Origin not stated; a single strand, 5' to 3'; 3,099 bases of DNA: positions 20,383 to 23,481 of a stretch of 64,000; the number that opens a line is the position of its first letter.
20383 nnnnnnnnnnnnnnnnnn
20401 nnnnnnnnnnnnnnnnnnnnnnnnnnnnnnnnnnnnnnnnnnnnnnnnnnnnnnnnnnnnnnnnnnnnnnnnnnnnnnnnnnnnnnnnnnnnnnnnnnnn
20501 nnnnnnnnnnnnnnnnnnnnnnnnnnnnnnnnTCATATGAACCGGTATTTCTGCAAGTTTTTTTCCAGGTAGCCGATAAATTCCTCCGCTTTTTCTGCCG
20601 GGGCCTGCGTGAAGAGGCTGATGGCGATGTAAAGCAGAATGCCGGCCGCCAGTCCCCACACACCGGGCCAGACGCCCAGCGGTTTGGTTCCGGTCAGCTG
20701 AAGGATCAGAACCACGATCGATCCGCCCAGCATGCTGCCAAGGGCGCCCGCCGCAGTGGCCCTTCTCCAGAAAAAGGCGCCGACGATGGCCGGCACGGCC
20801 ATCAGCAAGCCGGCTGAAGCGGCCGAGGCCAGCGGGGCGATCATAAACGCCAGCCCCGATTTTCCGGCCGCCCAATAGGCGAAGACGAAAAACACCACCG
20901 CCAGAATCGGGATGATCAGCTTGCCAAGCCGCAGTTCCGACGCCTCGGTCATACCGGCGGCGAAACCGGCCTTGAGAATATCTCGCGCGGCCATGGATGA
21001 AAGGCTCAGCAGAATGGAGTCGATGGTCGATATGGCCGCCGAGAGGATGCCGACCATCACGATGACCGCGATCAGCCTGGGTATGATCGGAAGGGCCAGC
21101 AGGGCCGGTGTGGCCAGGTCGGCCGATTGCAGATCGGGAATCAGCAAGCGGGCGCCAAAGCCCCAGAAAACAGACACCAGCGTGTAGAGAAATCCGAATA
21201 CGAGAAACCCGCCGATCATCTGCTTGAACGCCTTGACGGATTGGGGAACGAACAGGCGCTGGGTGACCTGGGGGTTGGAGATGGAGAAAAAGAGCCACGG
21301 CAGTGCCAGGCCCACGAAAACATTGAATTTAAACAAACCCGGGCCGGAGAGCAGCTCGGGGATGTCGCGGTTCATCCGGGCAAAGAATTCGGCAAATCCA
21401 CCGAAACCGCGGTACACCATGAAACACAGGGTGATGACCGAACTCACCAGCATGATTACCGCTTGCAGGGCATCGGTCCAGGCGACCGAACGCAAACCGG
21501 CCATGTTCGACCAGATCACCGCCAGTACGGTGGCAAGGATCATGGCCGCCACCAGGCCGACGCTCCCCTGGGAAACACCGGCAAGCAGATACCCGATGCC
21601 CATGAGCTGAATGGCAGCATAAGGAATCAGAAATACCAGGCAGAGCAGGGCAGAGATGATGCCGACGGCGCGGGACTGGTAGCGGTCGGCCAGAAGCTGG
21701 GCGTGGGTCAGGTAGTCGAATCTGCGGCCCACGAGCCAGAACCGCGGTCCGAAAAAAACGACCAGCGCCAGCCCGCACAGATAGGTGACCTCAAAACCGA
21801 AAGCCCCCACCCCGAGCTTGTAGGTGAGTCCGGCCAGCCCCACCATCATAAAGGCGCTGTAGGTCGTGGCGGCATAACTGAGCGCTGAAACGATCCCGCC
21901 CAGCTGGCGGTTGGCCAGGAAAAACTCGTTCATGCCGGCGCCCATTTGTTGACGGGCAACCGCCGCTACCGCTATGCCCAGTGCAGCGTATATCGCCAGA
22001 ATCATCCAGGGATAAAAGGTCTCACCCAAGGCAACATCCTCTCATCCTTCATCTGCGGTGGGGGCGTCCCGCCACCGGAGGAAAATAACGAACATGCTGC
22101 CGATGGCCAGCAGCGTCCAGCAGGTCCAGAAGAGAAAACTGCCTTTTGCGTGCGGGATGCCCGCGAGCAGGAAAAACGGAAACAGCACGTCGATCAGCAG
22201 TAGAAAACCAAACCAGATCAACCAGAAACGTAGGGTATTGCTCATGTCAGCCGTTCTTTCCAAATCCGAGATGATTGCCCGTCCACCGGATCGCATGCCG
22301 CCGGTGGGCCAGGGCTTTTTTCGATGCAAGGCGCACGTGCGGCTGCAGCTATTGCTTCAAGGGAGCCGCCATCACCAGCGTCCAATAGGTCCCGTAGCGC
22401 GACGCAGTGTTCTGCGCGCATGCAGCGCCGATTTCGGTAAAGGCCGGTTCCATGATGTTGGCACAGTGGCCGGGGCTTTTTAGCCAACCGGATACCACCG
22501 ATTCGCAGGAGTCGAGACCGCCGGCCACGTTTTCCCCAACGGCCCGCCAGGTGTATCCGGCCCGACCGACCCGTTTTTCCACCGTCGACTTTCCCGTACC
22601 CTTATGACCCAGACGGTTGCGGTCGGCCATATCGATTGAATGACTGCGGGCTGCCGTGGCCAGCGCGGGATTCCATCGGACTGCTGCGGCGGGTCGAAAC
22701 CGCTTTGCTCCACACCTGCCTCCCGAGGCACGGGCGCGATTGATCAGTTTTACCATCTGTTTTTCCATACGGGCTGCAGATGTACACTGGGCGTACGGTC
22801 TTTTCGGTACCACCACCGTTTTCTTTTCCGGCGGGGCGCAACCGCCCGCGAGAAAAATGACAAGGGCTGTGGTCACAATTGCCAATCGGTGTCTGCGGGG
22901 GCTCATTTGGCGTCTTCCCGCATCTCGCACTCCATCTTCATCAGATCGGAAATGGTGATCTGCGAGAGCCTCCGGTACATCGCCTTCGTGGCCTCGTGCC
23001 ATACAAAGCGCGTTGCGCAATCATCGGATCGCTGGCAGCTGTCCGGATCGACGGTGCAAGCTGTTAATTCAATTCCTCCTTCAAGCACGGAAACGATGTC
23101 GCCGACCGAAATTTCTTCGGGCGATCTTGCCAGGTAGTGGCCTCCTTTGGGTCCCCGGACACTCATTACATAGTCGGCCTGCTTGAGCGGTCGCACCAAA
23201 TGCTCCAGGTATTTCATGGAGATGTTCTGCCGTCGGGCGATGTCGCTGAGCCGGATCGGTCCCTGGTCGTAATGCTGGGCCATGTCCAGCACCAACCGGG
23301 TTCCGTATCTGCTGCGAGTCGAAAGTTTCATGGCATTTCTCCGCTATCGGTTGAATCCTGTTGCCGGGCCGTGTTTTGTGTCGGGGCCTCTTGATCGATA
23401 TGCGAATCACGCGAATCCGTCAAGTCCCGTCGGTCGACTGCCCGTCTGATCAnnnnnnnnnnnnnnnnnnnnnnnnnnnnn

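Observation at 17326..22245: Sensor-less SIR2_2-type gene whose start overlaps an SSS symporter stop, followed by a 3-TM protein and a cytoplasmic SGNH hydrolase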

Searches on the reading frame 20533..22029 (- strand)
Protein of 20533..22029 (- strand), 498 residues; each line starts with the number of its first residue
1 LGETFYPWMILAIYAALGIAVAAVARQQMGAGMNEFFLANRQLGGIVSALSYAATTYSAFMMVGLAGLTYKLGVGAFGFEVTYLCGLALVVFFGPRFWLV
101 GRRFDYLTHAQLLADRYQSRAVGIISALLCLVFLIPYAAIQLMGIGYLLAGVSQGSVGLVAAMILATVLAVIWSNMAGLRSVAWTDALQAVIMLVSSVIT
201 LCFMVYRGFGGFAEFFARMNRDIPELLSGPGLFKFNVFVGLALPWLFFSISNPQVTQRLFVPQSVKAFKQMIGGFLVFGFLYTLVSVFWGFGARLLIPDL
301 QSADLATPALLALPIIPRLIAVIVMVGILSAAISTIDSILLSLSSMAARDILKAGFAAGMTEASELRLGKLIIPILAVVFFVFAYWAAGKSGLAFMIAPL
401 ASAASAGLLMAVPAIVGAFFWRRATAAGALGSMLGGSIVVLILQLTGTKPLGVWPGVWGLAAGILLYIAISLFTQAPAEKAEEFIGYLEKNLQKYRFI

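Call 5: search_protein_families(library=pfam, proteins=[window:20533-22029:-], max_evalue=0.1)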
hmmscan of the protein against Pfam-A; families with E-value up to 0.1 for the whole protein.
window:20533-22029:- (498 aa): 1 family
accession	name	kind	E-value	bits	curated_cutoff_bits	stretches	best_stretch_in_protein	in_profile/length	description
PF00474.23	SSF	-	6.6e-42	144.3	22.8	1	36-436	1-406/406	Sodium:solute symporter family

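Call 6: search_protein_families(library=padloc, proteins=[window:20533-22029:-], max_evalue=0.1)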
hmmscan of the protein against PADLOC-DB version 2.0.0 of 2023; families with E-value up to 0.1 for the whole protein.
window:20533-22029:- (498 aa): 0 families

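Call 7: search_protein_families(library=ncbifam, proteins=[window:20533-22029:-], max_evalue=0.1)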
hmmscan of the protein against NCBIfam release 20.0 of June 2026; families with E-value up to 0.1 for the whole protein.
window:20533-22029:- (498 aa): 7 families
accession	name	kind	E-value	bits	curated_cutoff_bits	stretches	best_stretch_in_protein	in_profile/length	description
TIGR02119.1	panF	equivalog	8.7e-44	150.3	328.05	1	9-475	7-469/471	sodium/pantothenate symporter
TIGR00813.1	sss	superfamily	5e-38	131.2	184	1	36-436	1-411/411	sodium/solute symporter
TIGR02121.1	Na_Pro_sym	equivalog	2.6e-30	105.6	515.5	1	10-485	6-480/488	sodium/proline symporter PutP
NF007790.0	PRK10484.1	equivalog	7e-21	74.6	401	1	23-448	22-456/527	solute:sodium symporter family transporter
TIGR03648.1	Na_symport_lg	subfamily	1e-20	73.7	320.75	2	9-205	3-191/547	VC_2705 family sodium/solute symporter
NF046076.1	monocarbox_MctP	equivalog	6.4e-15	54.8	625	1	10-439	8-437/481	monocarboxylate uptake permease MctP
NF011948.0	PRK15419.1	equivalog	6.4e-12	45.1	955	1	27-480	26-479/502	sodium/proline symporter PutP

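Call 30: find_related_loci(query=window:20536-22029:-, collection=metagenome_contigs, flank=6000)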
Query window:20536-22029:- (498 aa) in metagenome_contigs; peptide patterns used: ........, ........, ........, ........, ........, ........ (x = any residue, [..] = any of these).
206 stretches matched a pattern; 66 encode a relative of the query (tblastn E <= 1e-3); 66 distinct loci.
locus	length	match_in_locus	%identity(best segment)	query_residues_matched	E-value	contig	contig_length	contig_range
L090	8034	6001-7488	91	3-498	0e+0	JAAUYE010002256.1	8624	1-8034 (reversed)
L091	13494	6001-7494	77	1-498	0e+0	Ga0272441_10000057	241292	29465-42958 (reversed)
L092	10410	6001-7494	77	1-498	0e+0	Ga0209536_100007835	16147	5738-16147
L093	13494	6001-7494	76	1-498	0e+0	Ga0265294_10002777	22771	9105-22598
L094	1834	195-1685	75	1-497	0e+0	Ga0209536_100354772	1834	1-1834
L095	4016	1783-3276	75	1-498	0e+0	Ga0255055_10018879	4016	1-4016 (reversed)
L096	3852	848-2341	73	1-498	0e+0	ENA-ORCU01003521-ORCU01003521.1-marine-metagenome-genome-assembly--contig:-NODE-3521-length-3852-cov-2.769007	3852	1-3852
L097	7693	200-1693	74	1-498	0e+0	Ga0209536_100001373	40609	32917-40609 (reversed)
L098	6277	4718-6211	71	1-498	0e+0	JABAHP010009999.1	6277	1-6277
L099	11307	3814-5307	71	1-498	0e+0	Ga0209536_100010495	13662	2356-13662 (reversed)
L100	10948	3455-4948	72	1-498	0e+0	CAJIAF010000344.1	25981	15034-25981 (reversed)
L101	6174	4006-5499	74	1-498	0e+0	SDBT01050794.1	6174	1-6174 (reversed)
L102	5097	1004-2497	73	1-498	0e+0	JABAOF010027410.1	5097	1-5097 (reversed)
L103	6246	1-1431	75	22-498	0e+0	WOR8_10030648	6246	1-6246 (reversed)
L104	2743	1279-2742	75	1-488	0e+0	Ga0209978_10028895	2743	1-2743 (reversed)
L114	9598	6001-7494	70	1-498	0e+0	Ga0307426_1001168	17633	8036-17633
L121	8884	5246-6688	59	9-494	2e-171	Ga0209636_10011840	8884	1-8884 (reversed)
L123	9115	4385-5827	58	9-494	8e-169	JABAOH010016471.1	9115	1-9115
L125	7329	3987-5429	58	9-494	9e-168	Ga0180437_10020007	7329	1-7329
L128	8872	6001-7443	58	9-494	8e-166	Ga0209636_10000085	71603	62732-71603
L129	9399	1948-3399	53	6-494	2e-161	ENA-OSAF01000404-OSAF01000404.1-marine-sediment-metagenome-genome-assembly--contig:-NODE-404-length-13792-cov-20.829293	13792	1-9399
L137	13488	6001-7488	73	3-498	0e+0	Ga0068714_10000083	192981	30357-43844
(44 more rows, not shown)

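Call 49: search_protein_families(library=pfam, proteins=[L114:7499-8143:+, L123:3334-3990:+, L121:6785-7282:-, L125:6431-7033:-, L128:4194-5006:+, L125:1757-2158:+], max_evalue=0.001)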
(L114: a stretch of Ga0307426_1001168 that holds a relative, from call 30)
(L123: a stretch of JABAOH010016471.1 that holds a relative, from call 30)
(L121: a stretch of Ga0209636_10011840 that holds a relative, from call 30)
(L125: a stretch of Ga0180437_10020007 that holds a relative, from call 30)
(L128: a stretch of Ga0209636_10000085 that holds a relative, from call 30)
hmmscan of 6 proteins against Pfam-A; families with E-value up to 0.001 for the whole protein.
L114:7499-8143:+ (214 aa): 1 family
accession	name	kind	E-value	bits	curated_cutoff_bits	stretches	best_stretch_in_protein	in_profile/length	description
PF00857.26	Isochorismatase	-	5.3e-24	85.7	27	1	7-205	3-173/175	Isochorismatase domain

L123:3334-3990:+ (218 aa): 4 families
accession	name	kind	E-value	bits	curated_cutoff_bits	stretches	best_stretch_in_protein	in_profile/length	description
PF00702.32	Hydrolase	-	4.8e-14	53.6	26.4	1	6-186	1-191/191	haloacid dehalogenase-like hydrolase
PF13419.12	HAD_2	-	2.7e-13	50.9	23.8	1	11-189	3-175/178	Haloacid dehalogenase-like hydrolase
PF06888.18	Put_Phosphatase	-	2e-06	27.8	27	1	8-144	2-126/234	Putative Phosphatase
PF12710.13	HAD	-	0.00028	21.8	27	1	11-122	3-116/189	haloacid dehalogenase-like hydrolase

L121:6785-7282:- (165 aa): 2 families
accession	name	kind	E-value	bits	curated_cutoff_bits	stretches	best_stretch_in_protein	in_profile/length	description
PF02915.23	Rubrerythrin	-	9.6e-14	52.4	22.8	1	102-152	1-53/137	Rubrerythrin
PF09537.16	DUF2383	-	2.9e-06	27.8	30.8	1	9-66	3-60/111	Domain of unknown function (DUF2383)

L125:6431-7033:- (200 aa): 2 families
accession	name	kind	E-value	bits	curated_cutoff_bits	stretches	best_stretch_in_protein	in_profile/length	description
PF03358.20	FMN_red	-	2.8e-21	76.1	24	1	6-136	2-119/152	NADPH-dependent FMN reductase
PF02525.22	Flavodoxin_2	-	5.1e-09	36.6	27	1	6-171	2-180/198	Flavodoxin-like fold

L128:4194-5006:+ (270 aa): 1 family
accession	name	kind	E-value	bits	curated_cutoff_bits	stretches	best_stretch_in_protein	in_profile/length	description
PF00149.33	Metallophos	-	1.8e-18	68.1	21.5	1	42-223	3-189/191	Calcineurin-like phosphoesterase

L125:1757-2158:+ (133 aa): 1 family
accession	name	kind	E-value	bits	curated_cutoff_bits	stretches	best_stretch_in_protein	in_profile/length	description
PF01894.22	UPF0047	-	2.5e-45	153.8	27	1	17-129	1-117/117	Uncharacterised protein family UPF0047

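Call 50: search_protein_families(library=ncbifam, proteins=[L114:7499-8143:+, L123:3334-3990:+, L125:6431-7033:-], max_evalue=0.001)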
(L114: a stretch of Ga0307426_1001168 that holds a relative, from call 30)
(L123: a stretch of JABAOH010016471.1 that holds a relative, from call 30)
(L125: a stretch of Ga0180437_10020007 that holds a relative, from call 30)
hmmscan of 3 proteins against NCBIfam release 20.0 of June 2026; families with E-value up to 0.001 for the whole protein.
L114:7499-8143:+ (214 aa): 5 families
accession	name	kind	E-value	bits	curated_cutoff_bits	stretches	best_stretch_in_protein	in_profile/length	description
NF008623.0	PRK11609.1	equivalog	9.6e-52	175.8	174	1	8-208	7-208/213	bifunctional nicotinamidase/pyrazinamidase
NF050097.1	BiurAmidohydBiuH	equivalog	3.3e-09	36.5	370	1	133-201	139-207/221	biuret amidohydrolase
NF041461.1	C_hydro_YcaC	equivalog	2.6e-08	33.6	310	1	139-209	96-166/201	isochorismate family cysteine hydrolase YcaC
NF008517.0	PRK11440.1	equivalog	5.3e-08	33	195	1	133-194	109-170/188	hydrolase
TIGR03614.1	RutB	equivalog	1.9e-07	30.9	377.95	1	130-191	136-197/226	pyrimidine utilization protein B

L123:3334-3990:+ (218 aa): 15 families
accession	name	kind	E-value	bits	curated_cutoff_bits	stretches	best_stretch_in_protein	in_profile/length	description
NF011564.0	PRK14988.1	equivalog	5.7e-19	68.7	189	1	3-173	7-174/225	GMP/IMP nucleotidase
TIGR01428.1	HAD_type_II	equivalog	3e-17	63.3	125.4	1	6-195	1-193/197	haloacid dehalogenase type II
TIGR02253.1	CTE7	subfamily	6e-17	62.1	169.75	1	6-199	2-201/221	TIGR02253 family HAD-type hydrolase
TIGR01549.1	HAD-SF-IA-v1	subfamily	8.5e-11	42.5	23.3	1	80-186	50-149/149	HAD-IA family hydrolase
NF009695.0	PRK13222.1-2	equivalog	1.1e-09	38.2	225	1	87-174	89-176/226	phosphoglycolate phosphatase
TIGR02252.1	DREG-2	subfamily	3.7e-09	36.6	155.2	1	80-191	91-203/203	HAD hydrolase, REG-2-like, family IA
TIGR02254.1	YjjG_YfnB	equivalog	6.7e-09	35.5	159.9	1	84-203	89-207/223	YjjG family noncanonical pyrimidine nucleotidase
NF009804.0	PRK13288.1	equivalog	3.5e-08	33.2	218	1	88-198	78-185/215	pyrophosphatase PpaX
TIGR01493.1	HAD-SF-IA-v2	subfamily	5e-06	26.9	39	1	10-174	3-151/161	HAD-IA family hydrolase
TIGR01662.1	HAD-SF-IIIA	subfamily_domain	9e-06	25.8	44.6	0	90-191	23-137/141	HAD-IIIA family hydrolase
NF009697.0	PRK13222.1-4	equivalog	1.2e-05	24.8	327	0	92-175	94-177/232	phosphoglycolate phosphatase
NF008018.0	PRK10748.1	equivalog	1.3e-05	24.5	225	1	87-179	108-194/238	5-amino-6-(5-phospho-D-ribitylamino)uracil phosphatase YigB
TIGR01993.1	Pyr-5-nucltdase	equivalog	4.5e-05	23.3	142.9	1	8-188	2-179/183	pyrimidine 5'-nucleotidase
TIGR01449.2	PGP_bact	equivalog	0.00027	20.6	180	0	92-190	85-182/213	phosphoglycolate phosphatase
NF006976.0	PRK09449.1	equivalog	0.00041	19.9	183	1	82-198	85-201/225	pyrimidine 5'-nucleotidase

L125:6431-7033:- (200 aa): 2 families
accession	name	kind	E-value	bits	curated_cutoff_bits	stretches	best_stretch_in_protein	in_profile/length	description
NF007280.0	PRK09739.1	equivalog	1.2e-05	25.1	162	1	5-105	4-106/199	NAD(P)H oxidoreductase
TIGR03567.1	FMN_reduc_SsuE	equivalog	0.00047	20.1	164.05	1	6-103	1-90/171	NADPH-dependent FMN reductase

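Call 52: search_protein_families(library=pfam, proteins=[L092:7497-9071:+, L092:9079-10062:+, L137:7506-9125:+, L091:7520-7906:+, L097:1953-5567:+, L103:1616-2944:+, L099:5460-5789:+, L102:2999-3550:+, L129:3562-4452:+, L093:8394-9830:+], max_evalue=0.001)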
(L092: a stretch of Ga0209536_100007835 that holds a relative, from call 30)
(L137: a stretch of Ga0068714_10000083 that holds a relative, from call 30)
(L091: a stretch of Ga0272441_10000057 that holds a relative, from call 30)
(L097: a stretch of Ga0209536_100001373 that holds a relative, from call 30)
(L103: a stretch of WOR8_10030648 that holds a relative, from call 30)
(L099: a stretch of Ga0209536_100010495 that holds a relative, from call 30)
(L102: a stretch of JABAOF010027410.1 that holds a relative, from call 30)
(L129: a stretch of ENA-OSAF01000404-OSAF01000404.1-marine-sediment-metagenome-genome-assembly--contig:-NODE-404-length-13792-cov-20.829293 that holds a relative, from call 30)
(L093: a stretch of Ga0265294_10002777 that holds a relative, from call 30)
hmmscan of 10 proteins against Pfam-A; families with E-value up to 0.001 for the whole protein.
L092:7497-9071:+ (524 aa): 1 family
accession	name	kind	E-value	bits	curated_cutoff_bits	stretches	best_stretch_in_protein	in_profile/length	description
PF13231.12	PMT_2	-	5.2e-18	66.2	26.1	1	75-234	1-157/160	Dolichyl-phosphate-mannose-protein mannosyltransferase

L092:9079-10062:+ (327 aa): 5 families
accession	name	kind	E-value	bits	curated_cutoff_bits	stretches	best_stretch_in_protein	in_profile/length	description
PF13350.11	Y_phosphatase3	-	6.4e-10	39.8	22.2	1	31-135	23-150/240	Tyrosine phosphatase family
PF22741.1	PTP-NADK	-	3.7e-08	33.4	27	1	35-131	29-126/163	DSP-PTPase phosphatase fused to NAD+ Kinase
PF22784.1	PTP-SAK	-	7.9e-06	26.4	27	1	46-137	23-111/153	Swiss Army Knife protein, DSP-PTPase phosphatase domain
PF22785.1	Tc-R-P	-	2.5e-05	25.2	27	1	52-136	20-102/106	Polymorphic toxin system, DSP-PTPase phosphatase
PF03162.18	Y_phosphatase2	-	3.7e-05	23.8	27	1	31-129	9-107/165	Tyrosine phosphatase family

L137:7506-9125:+ (539 aa): 8 families
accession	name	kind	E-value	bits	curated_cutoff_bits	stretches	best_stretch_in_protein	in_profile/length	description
PF00072.30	Response_reg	-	2.4e-23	82.8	30.2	1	421-531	1-109/111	Response regulator receiver domain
PF02518.31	HATPase_c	-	6e-20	72.2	26.4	1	280-399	2-109/111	Histidine kinase-, DNA gyrase B-, and HSP90-like ATPase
PF00989.32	PAS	-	6.3e-16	58.8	22.6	1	46-155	4-113/113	PAS fold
PF13426.13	PAS_9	-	4.8e-11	43.3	27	1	54-156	2-102/103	PAS domain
PF08447.18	PAS_3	-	4.9e-09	36.8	25.6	1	66-152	2-89/89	PAS fold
PF08448.16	PAS_4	-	1.1e-05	26.1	23.1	1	49-156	1-106/110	PAS fold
PF00512.31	HisKA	-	1.1e-05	25.9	26.9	1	175-236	3-63/66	His Kinase A (phospho-acceptor) domain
PF13188.13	PAS_8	-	6.1e-05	23.2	21.8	1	44-84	2-43/65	PAS domain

L091:7520-7906:+ (128 aa): 0 families

L097:1953-5567:+ (1204 aa): 2 families
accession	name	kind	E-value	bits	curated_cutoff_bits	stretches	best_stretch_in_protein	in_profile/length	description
PF00171.27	Aldedh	-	4e-101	339.3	23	1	554-985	17-457/461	Aldehyde dehydrogenase family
PF01619.24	Pro_dh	-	2.4e-55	188.5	27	1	140-437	6-278/278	Proline dehydrogenase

L103:1616-2944:+ (442 aa): 10 families
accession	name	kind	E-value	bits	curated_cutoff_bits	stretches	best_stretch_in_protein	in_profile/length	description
PF01926.29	MMR_HSR1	-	8.6e-58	193.8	21.9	2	5-118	2-113/113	50S ribosome-binding GTPase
PF14714.11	KH_dom-like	-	1.2e-32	112.5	27.3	1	354-434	1-81/81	KH-domain-like of EngA bacterial GTPase enzymes, C-terminal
PF02421.24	FeoB_N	-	2.6e-25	89.2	27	2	5-153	3-152/156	Ferrous iron transport protein B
PF00009.33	GTP_EFTU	-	8.7e-23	81.3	26.5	2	250-347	84-185/188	Elongation factor Tu GTP binding domain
PF00350.29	Dynamin_N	-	1.1e-14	55.3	27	1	179-212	1-34/168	Dynamin family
PF04548.22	AIG1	-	4.3e-09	36.5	27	1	179-279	3-103/212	AIG1 family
PF03193.22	RsgA_GTPase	-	2.5e-08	34.4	30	0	179-210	109-140/174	RsgA GTPase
PF13401.12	AAA_22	-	8.4e-06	26.6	27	0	3-91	6-65/130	AAA domain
PF08477.19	Roc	-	0.00012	22.7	27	0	180-200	3-23/119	Ras of Complex, Roc, domain of DAPkinase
PF00071.28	Ras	-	0.00024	21.2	21.6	0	179-236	2-60/162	Ras family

L099:5460-5789:+ (109 aa): 0 families

L102:2999-3550:+ (183 aa): 1 family
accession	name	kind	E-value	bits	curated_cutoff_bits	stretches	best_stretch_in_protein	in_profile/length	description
PF00210.30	Ferritin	-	2.7e-22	79.7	24.5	1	21-162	2-138/142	Ferritin-like domain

L129:3562-4452:+ (296 aa): 2 families
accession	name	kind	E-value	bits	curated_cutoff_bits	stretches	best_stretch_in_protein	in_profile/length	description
PF00941.27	FAD_binding_5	-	8.7e-49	166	27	1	6-170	4-165/170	FAD binding domain in molybdopterin dehydrogenase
PF03450.22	CO_deh_flav_C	-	5.3e-21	75.1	25.5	1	185-285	4-101/102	CO dehydrogenase flavoprotein C-terminal domain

L093:8394-9830:+ (478 aa): 0 families

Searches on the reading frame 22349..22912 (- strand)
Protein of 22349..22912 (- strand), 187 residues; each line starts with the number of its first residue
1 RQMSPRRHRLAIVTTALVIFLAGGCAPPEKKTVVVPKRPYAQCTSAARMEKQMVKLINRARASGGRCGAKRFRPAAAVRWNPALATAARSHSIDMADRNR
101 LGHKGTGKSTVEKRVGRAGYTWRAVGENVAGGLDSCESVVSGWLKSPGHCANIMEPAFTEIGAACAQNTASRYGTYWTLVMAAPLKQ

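Call 27: search_protein_families(library=pfam, proteins=[window:22349-22912:-], max_evalue=0.01)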
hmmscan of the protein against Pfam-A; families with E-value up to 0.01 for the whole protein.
window:22349-22912:- (187 aa): 1 family
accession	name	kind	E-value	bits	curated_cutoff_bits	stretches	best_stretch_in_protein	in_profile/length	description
PF00188.32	CAP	-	3.1e-20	73.6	21.1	1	56-180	3-116/117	Cysteine-rich secretory protein family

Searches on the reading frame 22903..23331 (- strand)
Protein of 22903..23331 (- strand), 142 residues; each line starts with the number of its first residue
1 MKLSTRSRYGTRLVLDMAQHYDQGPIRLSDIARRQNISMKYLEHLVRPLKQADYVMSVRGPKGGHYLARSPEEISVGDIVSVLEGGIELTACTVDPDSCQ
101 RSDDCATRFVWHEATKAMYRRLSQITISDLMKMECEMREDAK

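Call 27: search_protein_families(library=pfam, proteins=[window:22903-23331:-], max_evalue=0.01)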
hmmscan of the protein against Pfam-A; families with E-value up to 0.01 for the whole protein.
window:22903-23331:- (142 aa): 1 family
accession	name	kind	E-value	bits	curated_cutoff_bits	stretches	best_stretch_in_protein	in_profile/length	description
PF02082.26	Rrf2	-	1.4e-39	135.7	30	1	3-132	1-131/132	Iron-dependent Transcriptional regulator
